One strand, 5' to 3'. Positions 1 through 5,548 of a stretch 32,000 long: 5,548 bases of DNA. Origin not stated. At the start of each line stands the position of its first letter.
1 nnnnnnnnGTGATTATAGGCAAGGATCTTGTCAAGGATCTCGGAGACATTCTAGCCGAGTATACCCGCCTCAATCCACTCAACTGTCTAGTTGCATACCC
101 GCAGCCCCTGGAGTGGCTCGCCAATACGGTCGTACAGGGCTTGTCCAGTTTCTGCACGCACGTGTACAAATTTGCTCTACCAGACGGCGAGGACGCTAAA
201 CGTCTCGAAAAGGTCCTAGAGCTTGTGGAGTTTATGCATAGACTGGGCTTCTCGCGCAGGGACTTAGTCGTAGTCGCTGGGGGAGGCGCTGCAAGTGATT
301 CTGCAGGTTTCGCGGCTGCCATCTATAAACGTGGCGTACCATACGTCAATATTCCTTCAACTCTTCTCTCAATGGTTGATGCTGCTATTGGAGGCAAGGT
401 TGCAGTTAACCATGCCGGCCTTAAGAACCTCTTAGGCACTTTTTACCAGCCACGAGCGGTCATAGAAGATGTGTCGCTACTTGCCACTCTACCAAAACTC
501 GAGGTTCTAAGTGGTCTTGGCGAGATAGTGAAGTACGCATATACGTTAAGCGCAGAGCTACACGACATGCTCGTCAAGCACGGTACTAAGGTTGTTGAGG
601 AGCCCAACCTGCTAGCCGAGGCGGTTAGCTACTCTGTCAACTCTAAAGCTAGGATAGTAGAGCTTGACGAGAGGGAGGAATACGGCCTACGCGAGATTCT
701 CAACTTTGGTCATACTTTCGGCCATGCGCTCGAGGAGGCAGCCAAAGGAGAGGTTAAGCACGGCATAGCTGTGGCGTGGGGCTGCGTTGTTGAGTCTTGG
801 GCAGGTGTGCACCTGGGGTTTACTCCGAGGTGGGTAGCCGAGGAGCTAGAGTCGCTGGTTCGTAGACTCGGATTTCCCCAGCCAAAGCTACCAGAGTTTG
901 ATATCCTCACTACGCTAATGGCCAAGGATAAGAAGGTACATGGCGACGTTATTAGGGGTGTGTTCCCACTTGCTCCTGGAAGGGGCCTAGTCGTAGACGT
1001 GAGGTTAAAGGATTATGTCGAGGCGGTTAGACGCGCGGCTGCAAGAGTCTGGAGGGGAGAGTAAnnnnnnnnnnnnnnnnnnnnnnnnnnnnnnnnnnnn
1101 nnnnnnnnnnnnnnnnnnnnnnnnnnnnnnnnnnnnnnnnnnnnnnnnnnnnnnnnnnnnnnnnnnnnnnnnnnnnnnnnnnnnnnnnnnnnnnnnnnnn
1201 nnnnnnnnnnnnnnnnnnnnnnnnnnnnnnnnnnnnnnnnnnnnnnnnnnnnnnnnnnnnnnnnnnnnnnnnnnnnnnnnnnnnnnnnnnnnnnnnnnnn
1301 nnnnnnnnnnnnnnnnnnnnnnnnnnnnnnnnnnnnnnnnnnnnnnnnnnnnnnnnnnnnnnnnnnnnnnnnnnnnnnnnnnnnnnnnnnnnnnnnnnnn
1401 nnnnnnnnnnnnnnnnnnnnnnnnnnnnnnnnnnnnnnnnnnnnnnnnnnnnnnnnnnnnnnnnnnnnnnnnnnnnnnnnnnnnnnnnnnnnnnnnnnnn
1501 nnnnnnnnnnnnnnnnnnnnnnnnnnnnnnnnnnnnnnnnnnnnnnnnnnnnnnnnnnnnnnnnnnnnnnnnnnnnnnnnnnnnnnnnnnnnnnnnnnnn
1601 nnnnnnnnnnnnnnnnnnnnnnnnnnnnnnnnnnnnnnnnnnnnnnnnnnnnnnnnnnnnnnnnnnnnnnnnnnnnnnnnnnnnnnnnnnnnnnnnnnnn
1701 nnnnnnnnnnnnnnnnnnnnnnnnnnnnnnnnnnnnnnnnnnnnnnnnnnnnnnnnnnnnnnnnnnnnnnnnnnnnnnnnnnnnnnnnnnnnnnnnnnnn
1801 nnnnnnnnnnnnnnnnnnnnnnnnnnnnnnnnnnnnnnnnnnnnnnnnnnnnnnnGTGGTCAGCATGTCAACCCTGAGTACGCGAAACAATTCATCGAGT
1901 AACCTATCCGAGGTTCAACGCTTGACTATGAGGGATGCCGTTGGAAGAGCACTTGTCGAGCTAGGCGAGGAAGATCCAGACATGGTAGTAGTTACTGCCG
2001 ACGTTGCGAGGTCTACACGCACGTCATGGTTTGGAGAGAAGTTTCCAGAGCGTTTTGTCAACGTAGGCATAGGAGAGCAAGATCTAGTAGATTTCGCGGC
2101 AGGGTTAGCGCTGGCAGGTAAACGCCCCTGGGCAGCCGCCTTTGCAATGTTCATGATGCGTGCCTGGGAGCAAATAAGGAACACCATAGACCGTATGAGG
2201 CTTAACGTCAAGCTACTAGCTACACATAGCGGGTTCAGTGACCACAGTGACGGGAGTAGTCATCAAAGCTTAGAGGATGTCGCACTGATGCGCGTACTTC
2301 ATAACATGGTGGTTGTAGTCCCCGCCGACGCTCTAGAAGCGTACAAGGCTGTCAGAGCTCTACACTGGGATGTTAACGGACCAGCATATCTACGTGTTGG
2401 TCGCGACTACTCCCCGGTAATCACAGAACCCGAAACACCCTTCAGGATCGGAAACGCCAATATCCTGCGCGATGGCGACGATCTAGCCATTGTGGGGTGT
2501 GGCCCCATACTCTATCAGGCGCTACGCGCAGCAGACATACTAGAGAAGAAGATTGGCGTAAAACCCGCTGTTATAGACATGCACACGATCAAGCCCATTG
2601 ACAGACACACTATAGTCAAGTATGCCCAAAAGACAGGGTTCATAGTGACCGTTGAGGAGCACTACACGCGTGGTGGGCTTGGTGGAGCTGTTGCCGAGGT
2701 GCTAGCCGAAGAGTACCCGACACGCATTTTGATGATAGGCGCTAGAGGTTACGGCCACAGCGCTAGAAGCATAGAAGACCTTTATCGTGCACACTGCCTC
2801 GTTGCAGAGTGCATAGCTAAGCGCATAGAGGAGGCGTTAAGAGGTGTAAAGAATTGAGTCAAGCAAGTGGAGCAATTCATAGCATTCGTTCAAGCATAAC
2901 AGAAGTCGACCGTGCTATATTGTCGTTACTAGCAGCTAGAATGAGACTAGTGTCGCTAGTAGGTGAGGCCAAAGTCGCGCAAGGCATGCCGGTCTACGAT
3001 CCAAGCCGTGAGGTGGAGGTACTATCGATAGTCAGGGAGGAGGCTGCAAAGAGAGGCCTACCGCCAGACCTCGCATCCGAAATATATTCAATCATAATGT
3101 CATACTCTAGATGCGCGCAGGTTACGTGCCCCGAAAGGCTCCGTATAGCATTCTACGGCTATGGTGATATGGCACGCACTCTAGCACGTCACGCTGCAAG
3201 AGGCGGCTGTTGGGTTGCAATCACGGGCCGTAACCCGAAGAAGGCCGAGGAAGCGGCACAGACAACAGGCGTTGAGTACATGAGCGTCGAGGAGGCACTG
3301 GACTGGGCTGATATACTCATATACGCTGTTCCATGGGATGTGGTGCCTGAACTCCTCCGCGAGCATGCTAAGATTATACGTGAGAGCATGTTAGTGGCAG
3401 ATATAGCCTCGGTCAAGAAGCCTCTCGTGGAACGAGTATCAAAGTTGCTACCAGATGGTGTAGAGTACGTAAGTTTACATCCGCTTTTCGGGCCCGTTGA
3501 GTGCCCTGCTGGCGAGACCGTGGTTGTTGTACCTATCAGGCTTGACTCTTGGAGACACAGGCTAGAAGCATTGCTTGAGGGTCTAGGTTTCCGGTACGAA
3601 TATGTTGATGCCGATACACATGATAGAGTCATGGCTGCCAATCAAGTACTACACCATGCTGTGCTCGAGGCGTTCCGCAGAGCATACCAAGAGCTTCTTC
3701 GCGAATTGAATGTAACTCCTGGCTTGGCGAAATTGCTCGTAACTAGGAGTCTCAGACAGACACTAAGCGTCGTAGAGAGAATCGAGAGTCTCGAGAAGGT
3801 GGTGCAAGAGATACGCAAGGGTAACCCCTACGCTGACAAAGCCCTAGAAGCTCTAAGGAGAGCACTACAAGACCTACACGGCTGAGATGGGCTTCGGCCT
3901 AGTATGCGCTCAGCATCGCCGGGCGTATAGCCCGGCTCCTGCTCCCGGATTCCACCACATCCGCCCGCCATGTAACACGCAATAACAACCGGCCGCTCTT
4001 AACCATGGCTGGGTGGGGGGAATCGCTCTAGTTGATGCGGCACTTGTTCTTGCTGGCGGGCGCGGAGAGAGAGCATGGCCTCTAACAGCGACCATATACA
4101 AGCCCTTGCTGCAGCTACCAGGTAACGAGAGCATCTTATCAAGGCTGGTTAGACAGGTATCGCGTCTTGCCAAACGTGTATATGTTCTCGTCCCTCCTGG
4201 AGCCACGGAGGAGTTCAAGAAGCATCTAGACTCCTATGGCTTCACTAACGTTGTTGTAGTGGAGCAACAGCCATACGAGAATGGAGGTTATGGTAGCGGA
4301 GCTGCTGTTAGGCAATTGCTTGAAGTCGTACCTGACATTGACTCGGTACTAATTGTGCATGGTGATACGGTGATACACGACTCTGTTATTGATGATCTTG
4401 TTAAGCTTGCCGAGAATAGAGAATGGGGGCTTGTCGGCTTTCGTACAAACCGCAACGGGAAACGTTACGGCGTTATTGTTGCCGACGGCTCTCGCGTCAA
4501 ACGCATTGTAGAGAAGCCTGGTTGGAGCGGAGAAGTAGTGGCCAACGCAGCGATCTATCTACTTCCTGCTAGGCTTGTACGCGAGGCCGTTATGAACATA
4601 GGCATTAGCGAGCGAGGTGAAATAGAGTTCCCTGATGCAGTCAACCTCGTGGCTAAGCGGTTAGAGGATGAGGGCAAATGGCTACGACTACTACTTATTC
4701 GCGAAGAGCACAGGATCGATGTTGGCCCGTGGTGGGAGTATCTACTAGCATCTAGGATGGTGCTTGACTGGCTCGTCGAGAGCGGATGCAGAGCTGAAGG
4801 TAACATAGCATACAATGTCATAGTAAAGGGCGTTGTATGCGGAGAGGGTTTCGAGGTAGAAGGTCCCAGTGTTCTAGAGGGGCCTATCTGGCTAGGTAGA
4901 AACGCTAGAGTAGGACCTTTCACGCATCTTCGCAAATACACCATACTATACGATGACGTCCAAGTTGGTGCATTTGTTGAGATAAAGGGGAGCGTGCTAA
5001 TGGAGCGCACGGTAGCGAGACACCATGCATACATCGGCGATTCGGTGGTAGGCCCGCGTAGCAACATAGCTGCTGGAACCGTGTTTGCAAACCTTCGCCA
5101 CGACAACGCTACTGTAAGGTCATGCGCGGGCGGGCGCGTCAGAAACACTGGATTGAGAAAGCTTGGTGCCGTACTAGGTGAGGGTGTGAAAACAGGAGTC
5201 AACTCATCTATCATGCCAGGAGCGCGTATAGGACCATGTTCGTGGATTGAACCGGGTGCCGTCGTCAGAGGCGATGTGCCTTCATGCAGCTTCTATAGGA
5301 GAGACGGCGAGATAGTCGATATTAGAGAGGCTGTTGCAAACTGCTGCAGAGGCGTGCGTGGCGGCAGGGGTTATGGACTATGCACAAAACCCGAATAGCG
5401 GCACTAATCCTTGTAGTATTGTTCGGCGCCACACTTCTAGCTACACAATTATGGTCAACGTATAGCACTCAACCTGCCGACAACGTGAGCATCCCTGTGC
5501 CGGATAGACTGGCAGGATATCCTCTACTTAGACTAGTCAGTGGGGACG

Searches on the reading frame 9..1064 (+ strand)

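Call 86: search_protein_families(library=pfam, proteins=[window:9-1064:+], max_evalue=0.00001)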
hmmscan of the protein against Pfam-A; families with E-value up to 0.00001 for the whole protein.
window:9-1064:+ (351 aa): 2 families
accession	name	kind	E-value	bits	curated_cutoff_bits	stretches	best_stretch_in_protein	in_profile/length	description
PF01761.26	DHQ_synthase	-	8.7e-40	135.4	24.2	1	55-166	2-113/115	3-dehydroquinate synthase N-terminal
PF24621.2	DHQS_C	-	1e-31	110.2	27.6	1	169-310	1-144/144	3-dehydroquinate synthase C-terminal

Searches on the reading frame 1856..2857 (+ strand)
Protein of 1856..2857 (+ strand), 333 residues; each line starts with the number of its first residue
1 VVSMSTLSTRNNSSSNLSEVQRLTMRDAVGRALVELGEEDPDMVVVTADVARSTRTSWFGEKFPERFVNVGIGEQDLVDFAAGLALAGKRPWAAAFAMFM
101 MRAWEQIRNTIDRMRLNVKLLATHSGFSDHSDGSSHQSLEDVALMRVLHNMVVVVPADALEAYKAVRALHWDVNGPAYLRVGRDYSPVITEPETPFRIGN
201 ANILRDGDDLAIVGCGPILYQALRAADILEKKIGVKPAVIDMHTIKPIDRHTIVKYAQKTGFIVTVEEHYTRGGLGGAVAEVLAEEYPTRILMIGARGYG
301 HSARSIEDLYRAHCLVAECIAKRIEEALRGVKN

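Call 86: search_protein_families(library=pfam, proteins=[window:1856-2857:+], max_evalue=0.00001)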
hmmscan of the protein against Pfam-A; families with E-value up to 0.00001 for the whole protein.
window:1856-2857:+ (333 aa): 2 families
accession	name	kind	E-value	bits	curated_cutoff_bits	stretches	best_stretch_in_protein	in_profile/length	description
PF02779.29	Transket_pyr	-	4.3e-44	150.7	27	1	23-183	3-169/174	Transketolase, pyrimidine binding domain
PF02780.25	Transketolase_C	-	6.6e-28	97.6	25.9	1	199-299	1-104/124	Transketolase, C-terminal domain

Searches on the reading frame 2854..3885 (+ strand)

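Call 86: search_protein_families(library=pfam, proteins=[window:2854-3885:+], max_evalue=0.00001)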
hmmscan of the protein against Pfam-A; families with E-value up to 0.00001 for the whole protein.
window:2854-3885:+ (343 aa): 6 families
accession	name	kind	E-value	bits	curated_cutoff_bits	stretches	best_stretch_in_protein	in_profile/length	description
PF01817.26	CM_2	-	3.3e-23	82.1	27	1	11-89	1-79/80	Chorismate mutase type II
PF02153.23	PDH_N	-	2.2e-17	63.4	26.5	1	111-214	2-107/154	Prephenate dehydrogenase, nucleotide-binding domain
PF03807.23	F420_oxidored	-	1.1e-13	52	21.6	1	97-181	1-89/94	NADP oxidoreductase coenzyme F420-dependent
PF03446.21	NAD_binding_2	-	8.2e-07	29.6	21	1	97-197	1-105/161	NAD binding domain of 6-phosphogluconate dehydrogenase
PF02826.25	2-Hacid_dh_C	-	9.2e-07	28.8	25.1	1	96-160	37-100/178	D-isomer specific 2-hydroxyacid dehydrogenase, NAD binding domain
PF07991.19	KARI_N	-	1.9e-06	28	20.6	1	97-171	6-80/165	Acetohydroxy acid isomeroreductase, NADPH-binding domain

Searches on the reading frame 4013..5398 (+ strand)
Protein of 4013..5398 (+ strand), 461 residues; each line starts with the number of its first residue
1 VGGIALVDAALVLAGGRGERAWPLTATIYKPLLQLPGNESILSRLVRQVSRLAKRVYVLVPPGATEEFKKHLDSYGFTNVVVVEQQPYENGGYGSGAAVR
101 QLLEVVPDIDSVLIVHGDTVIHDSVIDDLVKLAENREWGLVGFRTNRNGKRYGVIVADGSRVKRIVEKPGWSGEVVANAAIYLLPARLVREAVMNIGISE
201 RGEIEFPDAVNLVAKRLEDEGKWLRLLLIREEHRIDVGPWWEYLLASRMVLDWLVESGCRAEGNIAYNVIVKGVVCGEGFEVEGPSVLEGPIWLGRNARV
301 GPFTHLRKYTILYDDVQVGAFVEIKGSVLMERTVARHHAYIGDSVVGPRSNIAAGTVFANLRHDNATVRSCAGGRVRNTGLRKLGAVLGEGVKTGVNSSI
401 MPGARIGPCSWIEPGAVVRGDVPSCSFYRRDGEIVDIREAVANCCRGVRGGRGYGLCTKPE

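Call 86: search_protein_families(library=pfam, proteins=[window:4013-5398:+], max_evalue=0.00001)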
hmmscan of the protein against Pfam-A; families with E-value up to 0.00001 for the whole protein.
window:4013-5398:+ (461 aa): 3 families
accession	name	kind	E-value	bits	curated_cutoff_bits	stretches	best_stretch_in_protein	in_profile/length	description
PF00483.29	NTP_transferase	-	5.2e-24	85.6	21.2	1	10-222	2-218/245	Nucleotidyl transferase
PF00132.30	Hexapep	-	1.3e-12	47.3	27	0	385-420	1-36/36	Bacterial transferase hexapeptide (six repeats)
PF12804.13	NTP_transf_3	-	1.4e-11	45.3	27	1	10-146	1-124/160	MobA-like NTP transferase domain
